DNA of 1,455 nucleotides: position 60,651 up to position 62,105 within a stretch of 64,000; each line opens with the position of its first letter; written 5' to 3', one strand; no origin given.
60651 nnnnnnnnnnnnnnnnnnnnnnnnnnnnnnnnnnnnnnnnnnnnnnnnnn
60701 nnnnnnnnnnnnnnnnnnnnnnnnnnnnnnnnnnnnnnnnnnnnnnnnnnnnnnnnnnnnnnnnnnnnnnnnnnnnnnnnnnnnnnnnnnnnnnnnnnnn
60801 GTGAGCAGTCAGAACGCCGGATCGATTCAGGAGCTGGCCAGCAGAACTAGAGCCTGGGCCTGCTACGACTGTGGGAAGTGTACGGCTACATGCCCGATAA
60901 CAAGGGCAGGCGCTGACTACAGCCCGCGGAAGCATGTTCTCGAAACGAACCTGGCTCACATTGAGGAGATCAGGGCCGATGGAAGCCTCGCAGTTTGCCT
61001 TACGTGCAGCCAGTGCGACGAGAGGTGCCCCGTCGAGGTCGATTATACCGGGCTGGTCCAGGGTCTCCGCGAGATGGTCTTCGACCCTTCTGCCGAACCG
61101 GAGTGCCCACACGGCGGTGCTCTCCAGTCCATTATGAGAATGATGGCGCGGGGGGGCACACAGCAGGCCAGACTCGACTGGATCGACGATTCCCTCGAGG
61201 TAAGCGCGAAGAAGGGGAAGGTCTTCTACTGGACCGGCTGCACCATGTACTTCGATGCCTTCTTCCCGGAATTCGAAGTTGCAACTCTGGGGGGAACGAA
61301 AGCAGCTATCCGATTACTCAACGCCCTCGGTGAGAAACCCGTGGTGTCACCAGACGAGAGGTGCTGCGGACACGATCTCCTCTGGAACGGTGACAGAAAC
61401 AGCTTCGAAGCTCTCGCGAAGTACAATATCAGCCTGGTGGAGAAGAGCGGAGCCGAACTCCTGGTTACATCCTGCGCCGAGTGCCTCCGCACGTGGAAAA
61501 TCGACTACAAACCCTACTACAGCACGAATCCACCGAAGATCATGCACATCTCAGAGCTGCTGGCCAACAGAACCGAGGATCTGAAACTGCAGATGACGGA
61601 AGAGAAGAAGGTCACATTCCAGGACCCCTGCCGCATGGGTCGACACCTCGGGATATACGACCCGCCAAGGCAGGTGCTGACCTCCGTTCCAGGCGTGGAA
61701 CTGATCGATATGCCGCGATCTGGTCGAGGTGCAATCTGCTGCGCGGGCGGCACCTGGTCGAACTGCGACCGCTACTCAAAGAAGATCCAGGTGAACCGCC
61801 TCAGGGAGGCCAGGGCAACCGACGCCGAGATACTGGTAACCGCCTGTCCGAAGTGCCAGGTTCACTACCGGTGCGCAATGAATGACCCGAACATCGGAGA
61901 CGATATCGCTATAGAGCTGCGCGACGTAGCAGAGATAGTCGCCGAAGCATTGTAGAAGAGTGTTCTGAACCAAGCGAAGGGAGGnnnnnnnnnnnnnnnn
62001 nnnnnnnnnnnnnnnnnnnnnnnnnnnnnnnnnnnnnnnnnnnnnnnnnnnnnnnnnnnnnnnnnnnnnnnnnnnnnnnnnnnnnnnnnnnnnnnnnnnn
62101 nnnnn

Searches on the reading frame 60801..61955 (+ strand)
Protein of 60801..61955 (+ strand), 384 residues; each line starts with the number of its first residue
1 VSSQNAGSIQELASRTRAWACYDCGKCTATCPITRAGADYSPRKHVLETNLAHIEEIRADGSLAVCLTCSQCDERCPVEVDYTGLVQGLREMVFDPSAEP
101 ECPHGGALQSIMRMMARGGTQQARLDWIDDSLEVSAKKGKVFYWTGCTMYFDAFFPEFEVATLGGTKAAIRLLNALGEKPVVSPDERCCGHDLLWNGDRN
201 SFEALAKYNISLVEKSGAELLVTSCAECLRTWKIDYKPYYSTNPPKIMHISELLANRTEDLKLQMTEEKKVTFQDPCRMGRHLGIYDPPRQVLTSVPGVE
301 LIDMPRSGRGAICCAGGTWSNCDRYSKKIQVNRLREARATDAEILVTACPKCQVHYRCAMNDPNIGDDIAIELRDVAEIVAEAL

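Call 40: search_protein_families(library=pfam, proteins=[window:60801-61955:+], max_evalue=0.000001)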
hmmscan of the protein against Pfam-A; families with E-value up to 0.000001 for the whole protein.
window:60801-61955:+ (384 aa): 3 families
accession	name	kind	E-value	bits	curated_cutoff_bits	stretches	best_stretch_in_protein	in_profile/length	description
PF02754.22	CCG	-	4.6e-28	97.6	20.6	2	271-355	1-83/85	Cysteine-rich domain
PF13534.11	Fer4_17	-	2.5e-07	31.6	22.2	1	20-81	1-61/61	4Fe-4S dicluster domain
PF13183.11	Fer4_8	-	9.4e-07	29.7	27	1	20-80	4-68/68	4Fe-4S dicluster domain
